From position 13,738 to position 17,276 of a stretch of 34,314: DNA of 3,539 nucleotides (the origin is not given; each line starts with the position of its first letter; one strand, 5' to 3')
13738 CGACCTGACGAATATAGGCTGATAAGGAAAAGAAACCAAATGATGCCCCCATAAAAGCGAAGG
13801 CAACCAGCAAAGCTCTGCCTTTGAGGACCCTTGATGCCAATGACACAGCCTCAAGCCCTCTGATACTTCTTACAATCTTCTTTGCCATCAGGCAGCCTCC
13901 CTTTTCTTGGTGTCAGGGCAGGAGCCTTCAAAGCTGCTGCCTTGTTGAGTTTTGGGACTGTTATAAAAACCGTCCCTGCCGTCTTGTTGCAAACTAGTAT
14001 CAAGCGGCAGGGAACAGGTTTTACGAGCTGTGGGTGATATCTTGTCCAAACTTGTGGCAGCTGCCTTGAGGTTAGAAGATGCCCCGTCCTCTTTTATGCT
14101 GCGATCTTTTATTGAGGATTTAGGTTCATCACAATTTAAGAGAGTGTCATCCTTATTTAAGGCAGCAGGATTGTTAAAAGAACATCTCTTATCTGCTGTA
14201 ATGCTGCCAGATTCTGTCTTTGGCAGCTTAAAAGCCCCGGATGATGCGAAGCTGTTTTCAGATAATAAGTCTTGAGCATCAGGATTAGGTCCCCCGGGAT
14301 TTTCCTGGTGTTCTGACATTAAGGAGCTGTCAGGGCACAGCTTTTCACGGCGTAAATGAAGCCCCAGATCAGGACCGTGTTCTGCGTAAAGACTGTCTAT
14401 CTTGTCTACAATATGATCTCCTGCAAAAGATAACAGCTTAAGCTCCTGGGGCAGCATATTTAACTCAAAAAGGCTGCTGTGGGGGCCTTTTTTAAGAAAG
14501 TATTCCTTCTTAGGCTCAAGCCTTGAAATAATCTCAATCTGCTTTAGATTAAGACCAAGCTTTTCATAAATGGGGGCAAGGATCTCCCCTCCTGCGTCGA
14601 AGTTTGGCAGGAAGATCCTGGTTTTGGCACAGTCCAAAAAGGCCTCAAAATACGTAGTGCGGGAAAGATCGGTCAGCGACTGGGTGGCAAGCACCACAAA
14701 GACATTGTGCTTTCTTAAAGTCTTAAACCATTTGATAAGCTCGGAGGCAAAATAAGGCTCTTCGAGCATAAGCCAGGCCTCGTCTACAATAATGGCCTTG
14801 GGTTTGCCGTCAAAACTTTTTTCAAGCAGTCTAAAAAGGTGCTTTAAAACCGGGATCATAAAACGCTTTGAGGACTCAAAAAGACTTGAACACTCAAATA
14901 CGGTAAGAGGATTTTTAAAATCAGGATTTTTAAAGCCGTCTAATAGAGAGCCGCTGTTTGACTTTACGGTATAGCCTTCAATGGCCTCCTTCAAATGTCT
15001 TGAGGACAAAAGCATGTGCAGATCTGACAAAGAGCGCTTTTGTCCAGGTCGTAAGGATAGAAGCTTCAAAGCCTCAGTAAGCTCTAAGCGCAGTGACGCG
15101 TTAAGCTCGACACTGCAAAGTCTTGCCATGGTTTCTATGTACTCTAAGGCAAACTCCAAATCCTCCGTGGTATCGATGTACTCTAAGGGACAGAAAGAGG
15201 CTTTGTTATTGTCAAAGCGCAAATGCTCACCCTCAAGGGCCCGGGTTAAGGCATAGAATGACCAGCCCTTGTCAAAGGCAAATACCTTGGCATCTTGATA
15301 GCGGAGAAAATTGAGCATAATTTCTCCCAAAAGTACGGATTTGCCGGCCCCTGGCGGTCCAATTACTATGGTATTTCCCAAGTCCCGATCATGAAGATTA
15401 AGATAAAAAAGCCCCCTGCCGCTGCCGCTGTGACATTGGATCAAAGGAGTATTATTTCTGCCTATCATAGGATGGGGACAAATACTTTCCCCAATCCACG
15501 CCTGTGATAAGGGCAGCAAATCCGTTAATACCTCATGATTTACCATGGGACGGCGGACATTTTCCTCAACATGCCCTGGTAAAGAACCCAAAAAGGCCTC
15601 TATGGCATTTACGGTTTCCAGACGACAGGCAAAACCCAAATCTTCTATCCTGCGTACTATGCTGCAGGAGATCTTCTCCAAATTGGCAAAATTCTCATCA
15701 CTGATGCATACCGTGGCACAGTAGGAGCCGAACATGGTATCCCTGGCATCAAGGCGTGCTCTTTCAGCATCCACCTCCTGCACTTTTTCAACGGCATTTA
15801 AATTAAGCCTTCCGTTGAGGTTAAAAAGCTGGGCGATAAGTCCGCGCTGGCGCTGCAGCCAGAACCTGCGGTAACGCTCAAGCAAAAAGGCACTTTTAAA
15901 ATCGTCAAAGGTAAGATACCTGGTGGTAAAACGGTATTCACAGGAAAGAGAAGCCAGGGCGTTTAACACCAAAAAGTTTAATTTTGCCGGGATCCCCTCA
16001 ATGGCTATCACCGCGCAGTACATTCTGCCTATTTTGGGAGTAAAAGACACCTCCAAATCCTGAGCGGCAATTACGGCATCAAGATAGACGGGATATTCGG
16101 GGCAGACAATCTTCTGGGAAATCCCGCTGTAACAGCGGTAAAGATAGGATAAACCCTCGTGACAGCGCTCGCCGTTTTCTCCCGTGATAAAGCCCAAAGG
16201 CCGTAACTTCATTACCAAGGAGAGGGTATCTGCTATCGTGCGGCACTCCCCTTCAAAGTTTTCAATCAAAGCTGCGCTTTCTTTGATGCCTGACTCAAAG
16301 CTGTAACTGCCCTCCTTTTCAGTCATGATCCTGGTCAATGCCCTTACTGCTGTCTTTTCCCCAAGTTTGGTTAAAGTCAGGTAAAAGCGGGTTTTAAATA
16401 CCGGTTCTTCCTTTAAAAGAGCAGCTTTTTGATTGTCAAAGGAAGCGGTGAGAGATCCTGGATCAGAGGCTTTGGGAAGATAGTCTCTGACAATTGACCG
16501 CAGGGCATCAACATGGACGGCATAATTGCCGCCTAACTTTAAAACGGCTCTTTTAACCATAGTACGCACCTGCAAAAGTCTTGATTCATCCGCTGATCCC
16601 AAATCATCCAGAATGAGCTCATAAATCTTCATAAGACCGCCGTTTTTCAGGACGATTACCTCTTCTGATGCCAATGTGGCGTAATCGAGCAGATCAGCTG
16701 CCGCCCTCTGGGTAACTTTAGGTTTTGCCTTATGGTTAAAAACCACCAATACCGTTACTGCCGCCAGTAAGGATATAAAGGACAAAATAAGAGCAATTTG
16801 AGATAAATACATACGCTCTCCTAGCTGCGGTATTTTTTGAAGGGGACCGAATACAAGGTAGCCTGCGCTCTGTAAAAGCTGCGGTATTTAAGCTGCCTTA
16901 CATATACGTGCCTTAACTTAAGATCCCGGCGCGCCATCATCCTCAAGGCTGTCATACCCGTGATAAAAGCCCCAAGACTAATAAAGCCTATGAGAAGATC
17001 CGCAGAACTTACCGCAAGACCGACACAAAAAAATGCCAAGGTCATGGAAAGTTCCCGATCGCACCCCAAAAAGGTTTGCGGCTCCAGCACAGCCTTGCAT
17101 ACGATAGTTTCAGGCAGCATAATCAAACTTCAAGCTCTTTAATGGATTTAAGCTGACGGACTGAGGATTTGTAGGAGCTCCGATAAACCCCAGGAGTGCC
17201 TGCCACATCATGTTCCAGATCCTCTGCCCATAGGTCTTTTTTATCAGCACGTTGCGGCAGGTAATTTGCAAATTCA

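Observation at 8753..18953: Orphan, intact IncP-Tra2-order Trb type IV secretion operon with no coupling protein, relaxase or mobility genes, embedded among housekeeping genes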

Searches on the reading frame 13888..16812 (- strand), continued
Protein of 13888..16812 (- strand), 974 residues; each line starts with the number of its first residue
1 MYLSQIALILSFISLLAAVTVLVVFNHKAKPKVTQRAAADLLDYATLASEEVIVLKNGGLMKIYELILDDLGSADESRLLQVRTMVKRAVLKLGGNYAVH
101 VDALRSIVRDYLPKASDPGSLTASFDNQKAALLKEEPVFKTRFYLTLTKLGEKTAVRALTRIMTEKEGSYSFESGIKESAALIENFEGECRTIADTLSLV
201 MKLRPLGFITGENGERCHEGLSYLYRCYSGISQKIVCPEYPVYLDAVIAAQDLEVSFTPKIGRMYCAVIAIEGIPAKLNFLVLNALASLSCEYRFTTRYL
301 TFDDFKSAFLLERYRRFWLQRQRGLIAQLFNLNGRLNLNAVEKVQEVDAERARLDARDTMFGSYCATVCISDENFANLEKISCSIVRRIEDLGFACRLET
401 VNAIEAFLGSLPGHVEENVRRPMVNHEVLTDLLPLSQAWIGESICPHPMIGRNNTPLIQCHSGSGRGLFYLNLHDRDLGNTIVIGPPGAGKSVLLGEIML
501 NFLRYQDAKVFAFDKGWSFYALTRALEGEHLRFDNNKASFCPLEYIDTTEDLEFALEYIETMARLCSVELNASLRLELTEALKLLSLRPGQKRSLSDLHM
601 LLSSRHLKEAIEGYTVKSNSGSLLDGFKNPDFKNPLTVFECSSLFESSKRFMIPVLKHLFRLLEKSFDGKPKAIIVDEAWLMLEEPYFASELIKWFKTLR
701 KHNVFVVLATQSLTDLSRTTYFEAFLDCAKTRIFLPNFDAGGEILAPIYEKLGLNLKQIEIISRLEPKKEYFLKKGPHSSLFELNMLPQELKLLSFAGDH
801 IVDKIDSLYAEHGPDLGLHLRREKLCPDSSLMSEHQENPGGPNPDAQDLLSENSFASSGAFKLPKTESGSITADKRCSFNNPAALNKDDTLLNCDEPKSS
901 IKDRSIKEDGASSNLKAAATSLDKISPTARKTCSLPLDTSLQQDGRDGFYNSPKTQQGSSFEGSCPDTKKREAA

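Call 39: search_protein_families(library=pfam, proteins=[L014:9916-11307:+, L014:9201-9878:+, L014:11682-12356:+, L025:17630-19039:+, L025:20816-22465:+, L025:15081-16331:+, L021:15667-17781:+, L021:19879-22607:+, L018:12897-14447:+, L007:1849-4971:-], max_evalue=0.01)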
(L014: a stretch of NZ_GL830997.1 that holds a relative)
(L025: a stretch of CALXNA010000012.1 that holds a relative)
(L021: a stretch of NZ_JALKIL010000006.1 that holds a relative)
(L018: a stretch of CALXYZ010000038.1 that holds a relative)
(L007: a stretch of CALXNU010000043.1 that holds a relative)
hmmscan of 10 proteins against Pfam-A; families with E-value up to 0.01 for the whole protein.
L014:9916-11307:+ (463 aa): 0 families

L014:9201-9878:+ (225 aa): 0 families

L014:11682-12356:+ (224 aa): 2 families
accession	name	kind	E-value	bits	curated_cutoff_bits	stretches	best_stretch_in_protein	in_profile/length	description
PF19700.5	DUF6198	-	1.9e-09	37.9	27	1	15-207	16-201/217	Family of unknown function (DUF6198)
PF02588.21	YitT_membrane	-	0.00029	20.7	24.3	1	42-176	35-157/205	Uncharacterised 5xTM membrane BCR, YitT family COG1284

L025:17630-19039:+ (469 aa): 0 families

L025:20816-22465:+ (549 aa): 0 families

L025:15081-16331:+ (416 aa): 0 families

L021:15667-17781:+ (704 aa): 0 families

L021:19879-22607:+ (909 aa): 0 families

L018:12897-14447:+ (516 aa): 0 families

L007:1849-4971:- (1040 aa): 2 families
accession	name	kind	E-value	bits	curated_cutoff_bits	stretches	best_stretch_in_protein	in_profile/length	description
PF00990.26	GGDEF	-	1e-37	129.8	23.8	2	305-441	2-156/161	Diguanylate cyclase, GGDEF domain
PF00563.25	EAL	-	7e-25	88.2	31.3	1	794-1015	11-234/236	EAL domain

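Call 43: find_encoding_contigs(protein=P0042, flank=10000, max_places=2)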
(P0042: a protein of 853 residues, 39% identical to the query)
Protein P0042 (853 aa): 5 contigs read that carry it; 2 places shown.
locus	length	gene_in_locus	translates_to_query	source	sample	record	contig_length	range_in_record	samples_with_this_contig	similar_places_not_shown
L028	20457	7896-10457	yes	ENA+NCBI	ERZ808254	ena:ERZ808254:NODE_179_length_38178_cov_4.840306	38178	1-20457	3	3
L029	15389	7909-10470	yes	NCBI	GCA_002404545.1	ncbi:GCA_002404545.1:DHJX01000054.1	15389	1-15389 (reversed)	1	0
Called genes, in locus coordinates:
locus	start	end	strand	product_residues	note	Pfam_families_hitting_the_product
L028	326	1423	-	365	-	-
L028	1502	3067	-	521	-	PF03062:MBOAT, PF13813:MBOAT_2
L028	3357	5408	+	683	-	PF13802:Gal_mutarotas_2, PF01055:Glyco_hydro_31_2nd, PF21365:Glyco_hydro_31_3rd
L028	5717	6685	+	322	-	PF00437:T2SSE, PF12775:AAA_7 (weak)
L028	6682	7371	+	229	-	PF04956:TrbC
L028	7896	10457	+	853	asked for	PF27097:VirB4_TrbE_N, PF03135:CagE_TrbE_VirB, PF12846:AAA_10 (faint), PF19044:P-loop_TraG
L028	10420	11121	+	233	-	PF04335:VirB8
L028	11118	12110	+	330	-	PF03524:CagX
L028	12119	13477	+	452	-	PF03743:TrbI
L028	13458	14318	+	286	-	-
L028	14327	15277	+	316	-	PF04610:TrbL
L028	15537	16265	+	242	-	PF01872:RibD_C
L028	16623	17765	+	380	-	PF13356:Arm-DNA-bind_3, PF22022:Phage_int_M, PF00589:Phage_integrase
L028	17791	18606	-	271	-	PF02498:Bro-N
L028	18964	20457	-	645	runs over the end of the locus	PF02518:HATPase_c (weak), PF13589:HATPase_c_3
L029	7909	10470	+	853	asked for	PF27097:VirB4_TrbE_N, PF03135:CagE_TrbE_VirB, PF12846:AAA_10 (faint), PF19044:P-loop_TraG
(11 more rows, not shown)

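Call 44: find_encoding_contigs(protein=P0033, flank=10000, max_places=2)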
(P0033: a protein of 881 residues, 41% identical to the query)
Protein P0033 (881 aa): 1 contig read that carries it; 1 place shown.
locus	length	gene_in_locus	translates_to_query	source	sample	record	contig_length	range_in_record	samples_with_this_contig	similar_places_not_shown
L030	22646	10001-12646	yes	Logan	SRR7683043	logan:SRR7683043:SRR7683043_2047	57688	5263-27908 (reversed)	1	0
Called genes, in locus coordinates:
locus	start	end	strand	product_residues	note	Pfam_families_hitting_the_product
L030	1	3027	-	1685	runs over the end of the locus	PF27051:TamB_N, PF04357:TamB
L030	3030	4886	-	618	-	PF07244:POTRA (faint), PF17243:POTRA_TamA_1, PF01103:Omp85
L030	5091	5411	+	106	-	-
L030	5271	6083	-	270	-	PF00515:TPR_1 (faint), PF07719:TPR_2 (faint), PF13174:TPR_6 (faint), PF13181:TPR_8 (faint), PF13428:TPR_14 (faint)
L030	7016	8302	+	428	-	PF00437:T2SSE, PF04851:ResIII (faint)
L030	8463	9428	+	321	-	PF04956:TrbC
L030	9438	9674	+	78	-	-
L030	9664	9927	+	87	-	-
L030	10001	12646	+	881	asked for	PF27097:VirB4_TrbE_N (weak), PF03135:CagE_TrbE_VirB, PF10412:TrwB_AAD_bind (faint), PF13401:AAA_22 (faint), PF19044:P-loop_TraG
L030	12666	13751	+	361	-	PF04335:VirB8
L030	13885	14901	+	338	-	PF03524:CagX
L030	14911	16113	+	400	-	-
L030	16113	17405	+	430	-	PF03743:TrbI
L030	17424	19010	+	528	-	-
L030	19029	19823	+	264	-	-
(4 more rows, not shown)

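Call 45: find_encoding_contigs(protein=P0044, flank=10000, max_places=2)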
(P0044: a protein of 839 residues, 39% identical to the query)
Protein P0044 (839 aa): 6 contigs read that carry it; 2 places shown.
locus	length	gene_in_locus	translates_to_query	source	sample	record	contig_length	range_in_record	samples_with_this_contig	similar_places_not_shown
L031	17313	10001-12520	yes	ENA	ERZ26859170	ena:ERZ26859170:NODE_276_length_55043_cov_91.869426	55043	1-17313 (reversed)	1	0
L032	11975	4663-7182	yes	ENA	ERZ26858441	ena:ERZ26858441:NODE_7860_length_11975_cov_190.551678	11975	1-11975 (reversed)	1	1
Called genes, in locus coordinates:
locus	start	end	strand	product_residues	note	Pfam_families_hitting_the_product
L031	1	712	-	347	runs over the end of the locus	PF20911:GP7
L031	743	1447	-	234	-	-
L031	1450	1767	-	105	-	PF25181:Phage_Bbp19 (faint)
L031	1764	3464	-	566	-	PF12236:Head-tail_con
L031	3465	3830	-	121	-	-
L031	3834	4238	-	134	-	-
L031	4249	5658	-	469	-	PF03237:Terminase_6N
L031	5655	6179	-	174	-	-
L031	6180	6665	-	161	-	PF00959:Phage_lysozyme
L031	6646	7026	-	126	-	-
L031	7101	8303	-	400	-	PF13356:Arm-DNA-bind_3, PF14659:Phage_int_SAM_3 (weak), PF22022:Phage_int_M (weak), PF00589:Phage_integrase (weak)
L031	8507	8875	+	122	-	PF00437:T2SSE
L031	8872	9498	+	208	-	PF04956:TrbC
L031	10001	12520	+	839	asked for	PF27097:VirB4_TrbE_N, PF03135:CagE_TrbE_VirB, PF12846:AAA_10 (faint), PF19044:P-loop_TraG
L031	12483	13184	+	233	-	PF04335:VirB8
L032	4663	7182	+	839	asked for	PF27097:VirB4_TrbE_N, PF03135:CagE_TrbE_VirB, PF12846:AAA_10 (faint), PF19044:P-loop_TraG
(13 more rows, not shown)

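Call 52: list_cluster_members(proteins=[P0008, P0019, P0042, P0049, P0044, P0026, P0029, P0054])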
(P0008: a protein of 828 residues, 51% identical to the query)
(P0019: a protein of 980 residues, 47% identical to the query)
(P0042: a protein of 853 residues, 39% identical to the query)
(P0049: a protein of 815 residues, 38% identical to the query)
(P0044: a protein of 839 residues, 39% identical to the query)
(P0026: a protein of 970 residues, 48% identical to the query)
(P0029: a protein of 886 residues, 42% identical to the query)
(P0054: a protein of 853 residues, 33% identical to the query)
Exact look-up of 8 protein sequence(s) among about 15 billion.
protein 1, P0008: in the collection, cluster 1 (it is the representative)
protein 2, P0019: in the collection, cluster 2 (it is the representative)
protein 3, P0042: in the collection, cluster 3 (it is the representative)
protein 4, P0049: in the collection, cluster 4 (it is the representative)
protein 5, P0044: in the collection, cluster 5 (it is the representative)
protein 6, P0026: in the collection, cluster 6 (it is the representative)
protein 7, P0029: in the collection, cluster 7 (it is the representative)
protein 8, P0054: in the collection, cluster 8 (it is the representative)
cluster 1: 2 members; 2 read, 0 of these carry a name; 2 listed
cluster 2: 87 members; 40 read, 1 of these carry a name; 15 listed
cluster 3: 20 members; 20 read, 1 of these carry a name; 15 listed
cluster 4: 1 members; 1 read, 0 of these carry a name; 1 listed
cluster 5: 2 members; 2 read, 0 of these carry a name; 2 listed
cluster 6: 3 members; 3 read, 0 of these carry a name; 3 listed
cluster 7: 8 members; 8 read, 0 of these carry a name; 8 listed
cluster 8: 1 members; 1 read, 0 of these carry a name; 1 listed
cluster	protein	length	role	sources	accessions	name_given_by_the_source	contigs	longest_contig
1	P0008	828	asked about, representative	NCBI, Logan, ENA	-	-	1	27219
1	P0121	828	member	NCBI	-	-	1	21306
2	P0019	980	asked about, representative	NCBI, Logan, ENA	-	-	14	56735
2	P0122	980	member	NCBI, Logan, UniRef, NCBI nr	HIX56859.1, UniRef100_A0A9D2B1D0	MAG TPA: hypothetical protein H9850_05250 [Candidatus Anaerobiospirillum pullistercoris] | AAA+ ATPase domain-containing protein n=1 Tax=Candidatus Anaerobiospirillum ... | hypothetical protein [Candidatus Anaerobiospirillum pullistercoris]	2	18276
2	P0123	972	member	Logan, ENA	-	-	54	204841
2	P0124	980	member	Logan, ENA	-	-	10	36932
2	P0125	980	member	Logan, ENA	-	-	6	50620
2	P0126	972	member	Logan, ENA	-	-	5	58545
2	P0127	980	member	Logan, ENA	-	-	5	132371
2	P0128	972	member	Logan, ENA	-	-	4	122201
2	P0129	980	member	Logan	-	-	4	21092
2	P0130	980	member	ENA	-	-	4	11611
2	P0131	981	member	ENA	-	-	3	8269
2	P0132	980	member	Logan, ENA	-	-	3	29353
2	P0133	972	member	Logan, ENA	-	-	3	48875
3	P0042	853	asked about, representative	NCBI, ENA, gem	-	-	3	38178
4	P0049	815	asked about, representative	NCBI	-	-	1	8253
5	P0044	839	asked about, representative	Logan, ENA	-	-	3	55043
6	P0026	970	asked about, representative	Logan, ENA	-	-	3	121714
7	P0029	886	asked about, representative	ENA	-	-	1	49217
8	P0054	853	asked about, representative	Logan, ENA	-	-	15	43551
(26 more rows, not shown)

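Call 55: find_encoding_contigs(protein=P0047, flank=10000, max_places=2)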
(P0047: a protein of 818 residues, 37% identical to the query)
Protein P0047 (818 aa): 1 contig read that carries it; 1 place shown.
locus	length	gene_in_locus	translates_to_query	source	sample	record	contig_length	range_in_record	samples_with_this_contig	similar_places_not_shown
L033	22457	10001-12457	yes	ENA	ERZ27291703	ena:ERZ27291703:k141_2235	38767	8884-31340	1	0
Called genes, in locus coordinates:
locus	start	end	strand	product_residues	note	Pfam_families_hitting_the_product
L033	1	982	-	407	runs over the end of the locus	PF05343:Peptidase_M42 (weak), PF01546:Peptidase_M20, PF07687:M20_dimer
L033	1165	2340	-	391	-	PF01306:LacY_symp (weak), PF07690:MFS_1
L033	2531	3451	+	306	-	PF01156:IU_nuc_hydro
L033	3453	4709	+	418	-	PF07690:MFS_1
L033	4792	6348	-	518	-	PF03806:ABG_transport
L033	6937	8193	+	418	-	PF00375:SDF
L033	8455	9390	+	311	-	PF00437:T2SSE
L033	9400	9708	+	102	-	PF04956:TrbC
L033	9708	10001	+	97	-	PF05101:VirB3 (weak)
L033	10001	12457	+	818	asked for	PF27097:VirB4_TrbE_N, PF03135:CagE_TrbE_VirB, PF12846:AAA_10 (faint), PF19044:P-loop_TraG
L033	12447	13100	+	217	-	PF04335:VirB8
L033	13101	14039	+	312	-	PF03524:CagX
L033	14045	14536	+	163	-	-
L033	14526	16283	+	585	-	PF03743:TrbI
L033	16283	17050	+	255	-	-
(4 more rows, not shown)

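Call 56: find_encoding_contigs(protein=P0051, flank=10000, max_places=2)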
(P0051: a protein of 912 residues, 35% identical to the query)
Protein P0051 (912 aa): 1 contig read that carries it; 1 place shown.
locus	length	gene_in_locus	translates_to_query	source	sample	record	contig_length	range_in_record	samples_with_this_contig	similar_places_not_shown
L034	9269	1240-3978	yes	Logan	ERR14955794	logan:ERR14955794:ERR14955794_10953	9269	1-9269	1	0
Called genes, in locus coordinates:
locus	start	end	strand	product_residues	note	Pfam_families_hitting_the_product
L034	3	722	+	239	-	?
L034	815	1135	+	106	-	PF05101:VirB3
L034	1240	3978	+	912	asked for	PF27097:VirB4_TrbE_N, PF03135:CagE_TrbE_VirB, PF12846:AAA_10 (faint), PF19044:P-loop_TraG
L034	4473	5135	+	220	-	PF04335:VirB8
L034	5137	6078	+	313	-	PF03524:CagX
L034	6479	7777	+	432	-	PF03743:TrbI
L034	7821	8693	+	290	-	-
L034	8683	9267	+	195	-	?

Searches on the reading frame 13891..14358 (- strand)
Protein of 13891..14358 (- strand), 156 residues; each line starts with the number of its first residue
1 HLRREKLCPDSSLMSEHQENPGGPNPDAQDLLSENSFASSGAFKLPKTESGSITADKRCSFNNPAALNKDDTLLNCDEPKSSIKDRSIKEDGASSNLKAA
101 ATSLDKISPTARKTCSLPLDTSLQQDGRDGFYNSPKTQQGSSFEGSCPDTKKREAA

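Call 63: search_protein_families(library=pfam, proteins=[window:13891-14358:-], max_evalue=0.1)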
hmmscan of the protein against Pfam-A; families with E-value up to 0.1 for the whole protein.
seq(156 aa): 0 families

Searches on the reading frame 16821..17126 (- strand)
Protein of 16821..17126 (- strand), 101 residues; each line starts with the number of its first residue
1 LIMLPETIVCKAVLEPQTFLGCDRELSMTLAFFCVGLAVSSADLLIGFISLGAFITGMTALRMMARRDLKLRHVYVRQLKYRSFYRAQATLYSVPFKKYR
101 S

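Call 4: search_protein_families(library=pfam, proteins=[window:16821-17126:-], max_evalue=0.01)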
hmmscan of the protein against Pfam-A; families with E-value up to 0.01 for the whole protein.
window:16821-17126:- (101 aa): 1 family
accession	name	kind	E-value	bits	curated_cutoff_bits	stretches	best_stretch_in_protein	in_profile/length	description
PF05101.18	VirB3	-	9.3e-09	35.9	23.9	1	10-86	6-78/84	Type IV secretory pathway, VirB3-like protein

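Call 5: search_protein_families(library=ncbifam, proteins=[window:16821-17126:-], max_evalue=0.01)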
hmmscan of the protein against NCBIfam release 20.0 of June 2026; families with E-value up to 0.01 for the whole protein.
window:16821-17126:- (101 aa): 1 family
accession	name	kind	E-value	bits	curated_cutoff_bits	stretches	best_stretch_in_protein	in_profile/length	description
NF010395.0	PRK13823.1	subfamily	3.3e-17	62.5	60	1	8-93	7-92/103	conjugal transfer protein TrbD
